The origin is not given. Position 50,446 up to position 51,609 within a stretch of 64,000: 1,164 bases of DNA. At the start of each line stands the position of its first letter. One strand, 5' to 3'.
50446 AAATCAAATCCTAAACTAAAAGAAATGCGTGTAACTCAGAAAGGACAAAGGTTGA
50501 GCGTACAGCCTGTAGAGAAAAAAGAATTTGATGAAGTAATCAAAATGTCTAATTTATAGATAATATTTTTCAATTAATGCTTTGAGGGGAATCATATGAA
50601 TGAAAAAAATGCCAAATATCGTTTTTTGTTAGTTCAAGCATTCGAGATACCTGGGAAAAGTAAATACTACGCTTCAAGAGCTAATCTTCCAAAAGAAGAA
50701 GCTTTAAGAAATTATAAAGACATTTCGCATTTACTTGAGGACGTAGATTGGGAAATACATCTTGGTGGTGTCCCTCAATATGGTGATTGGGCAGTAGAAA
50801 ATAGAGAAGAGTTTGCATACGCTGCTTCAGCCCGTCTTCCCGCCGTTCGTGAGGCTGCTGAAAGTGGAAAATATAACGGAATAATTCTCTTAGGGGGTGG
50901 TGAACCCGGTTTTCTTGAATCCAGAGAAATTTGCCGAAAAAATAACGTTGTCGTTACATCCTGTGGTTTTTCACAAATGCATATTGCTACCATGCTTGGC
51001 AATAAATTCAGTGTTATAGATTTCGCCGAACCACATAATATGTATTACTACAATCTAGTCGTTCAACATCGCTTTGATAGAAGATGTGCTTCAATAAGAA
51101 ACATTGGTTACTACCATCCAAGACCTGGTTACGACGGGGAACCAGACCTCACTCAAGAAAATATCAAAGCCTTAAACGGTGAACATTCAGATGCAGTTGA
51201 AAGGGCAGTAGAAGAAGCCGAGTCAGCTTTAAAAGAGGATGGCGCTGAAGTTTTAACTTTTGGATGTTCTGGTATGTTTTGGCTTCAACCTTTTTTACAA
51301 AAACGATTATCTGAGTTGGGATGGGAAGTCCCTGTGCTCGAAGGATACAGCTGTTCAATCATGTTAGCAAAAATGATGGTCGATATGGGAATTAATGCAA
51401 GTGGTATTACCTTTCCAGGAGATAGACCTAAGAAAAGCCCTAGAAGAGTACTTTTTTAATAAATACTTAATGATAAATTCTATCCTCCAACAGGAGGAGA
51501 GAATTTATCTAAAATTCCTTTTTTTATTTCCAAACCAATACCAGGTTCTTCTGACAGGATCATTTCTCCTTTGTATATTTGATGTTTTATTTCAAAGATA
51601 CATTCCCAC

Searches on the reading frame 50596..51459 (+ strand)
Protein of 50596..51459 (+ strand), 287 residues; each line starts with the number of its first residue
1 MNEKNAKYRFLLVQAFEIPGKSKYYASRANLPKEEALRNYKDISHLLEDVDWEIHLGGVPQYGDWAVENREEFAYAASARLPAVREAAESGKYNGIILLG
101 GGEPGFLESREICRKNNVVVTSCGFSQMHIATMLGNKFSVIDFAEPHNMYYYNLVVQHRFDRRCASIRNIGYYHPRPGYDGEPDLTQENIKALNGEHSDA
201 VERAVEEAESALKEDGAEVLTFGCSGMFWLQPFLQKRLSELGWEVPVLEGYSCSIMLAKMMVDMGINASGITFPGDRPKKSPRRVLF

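Call 24: search_protein_families(library=pfam, proteins=[window:50596-51459:+], max_evalue=0.00001)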
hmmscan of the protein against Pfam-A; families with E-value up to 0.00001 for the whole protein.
window:50596-51459:+ (287 aa): 1 family
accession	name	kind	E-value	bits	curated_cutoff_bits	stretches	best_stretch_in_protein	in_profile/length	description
PF01177.27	Asp_Glu_race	-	5.3e-09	36.6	31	1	67-255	43-208/211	Asp/Glu/Hydantoin racemase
